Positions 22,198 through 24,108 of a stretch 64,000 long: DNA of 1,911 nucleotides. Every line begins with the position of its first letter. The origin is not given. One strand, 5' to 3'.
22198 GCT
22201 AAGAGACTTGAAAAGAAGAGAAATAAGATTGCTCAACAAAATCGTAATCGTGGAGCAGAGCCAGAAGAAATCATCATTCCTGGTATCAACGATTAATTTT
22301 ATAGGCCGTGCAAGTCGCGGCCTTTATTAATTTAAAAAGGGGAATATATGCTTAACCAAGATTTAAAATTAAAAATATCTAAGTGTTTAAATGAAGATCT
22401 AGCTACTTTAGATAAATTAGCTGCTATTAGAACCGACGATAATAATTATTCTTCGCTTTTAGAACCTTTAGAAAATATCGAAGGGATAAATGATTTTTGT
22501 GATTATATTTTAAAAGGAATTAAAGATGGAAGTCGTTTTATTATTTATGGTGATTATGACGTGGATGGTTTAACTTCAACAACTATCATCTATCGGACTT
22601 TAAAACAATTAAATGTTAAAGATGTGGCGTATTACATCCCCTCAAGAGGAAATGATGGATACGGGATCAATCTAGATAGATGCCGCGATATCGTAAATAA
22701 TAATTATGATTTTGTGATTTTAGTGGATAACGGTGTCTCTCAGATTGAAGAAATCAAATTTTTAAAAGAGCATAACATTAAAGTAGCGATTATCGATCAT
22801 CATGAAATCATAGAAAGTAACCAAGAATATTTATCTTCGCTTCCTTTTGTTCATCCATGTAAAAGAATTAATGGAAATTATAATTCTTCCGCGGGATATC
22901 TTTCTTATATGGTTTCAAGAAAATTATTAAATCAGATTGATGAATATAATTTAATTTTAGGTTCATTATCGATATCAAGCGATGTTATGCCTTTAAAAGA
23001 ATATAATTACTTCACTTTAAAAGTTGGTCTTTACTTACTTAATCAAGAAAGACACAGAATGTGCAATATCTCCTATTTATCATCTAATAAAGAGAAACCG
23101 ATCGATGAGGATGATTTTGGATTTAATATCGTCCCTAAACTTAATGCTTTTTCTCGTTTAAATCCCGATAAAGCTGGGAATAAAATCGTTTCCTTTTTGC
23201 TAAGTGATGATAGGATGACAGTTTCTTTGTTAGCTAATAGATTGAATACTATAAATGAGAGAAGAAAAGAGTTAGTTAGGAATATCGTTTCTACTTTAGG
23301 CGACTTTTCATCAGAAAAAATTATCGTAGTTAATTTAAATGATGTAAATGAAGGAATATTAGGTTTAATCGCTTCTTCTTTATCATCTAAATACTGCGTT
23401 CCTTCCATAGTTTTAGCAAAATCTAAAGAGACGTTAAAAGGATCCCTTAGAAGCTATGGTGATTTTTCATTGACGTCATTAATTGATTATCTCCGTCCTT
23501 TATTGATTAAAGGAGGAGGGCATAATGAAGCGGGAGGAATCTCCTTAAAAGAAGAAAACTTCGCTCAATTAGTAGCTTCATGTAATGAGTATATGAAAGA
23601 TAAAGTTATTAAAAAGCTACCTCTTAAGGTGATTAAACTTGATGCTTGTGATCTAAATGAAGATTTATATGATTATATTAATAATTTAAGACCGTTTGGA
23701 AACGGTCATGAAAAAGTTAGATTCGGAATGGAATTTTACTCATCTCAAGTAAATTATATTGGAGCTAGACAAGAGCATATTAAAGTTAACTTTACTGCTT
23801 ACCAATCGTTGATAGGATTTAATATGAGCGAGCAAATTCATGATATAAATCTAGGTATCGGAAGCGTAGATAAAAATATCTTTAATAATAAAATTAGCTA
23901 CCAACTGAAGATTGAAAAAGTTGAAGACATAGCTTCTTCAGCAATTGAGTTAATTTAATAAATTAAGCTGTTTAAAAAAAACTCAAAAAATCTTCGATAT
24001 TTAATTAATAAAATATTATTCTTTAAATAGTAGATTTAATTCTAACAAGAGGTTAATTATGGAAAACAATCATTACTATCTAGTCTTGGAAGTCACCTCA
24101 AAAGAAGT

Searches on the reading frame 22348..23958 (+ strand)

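Call 10: search_protein_families(library=pfam, proteins=[window:22348-23958:+], max_evalue=0.00001)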
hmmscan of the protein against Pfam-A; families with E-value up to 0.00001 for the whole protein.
window:22348-23958:+ (536 aa): 3 families
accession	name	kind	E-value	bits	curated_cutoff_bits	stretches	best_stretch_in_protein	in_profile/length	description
PF01368.27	DHH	-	2.9e-19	70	28.1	1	64-188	2-101/125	DHH family, N-terminal domain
PF17768.7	RecJ_OB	-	8.8e-12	45.5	27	1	430-523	4-106/107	RecJ OB domain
PF02272.25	DHHA1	-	3.4e-11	43.9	25.9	1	324-417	3-101/102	DHHA1 domain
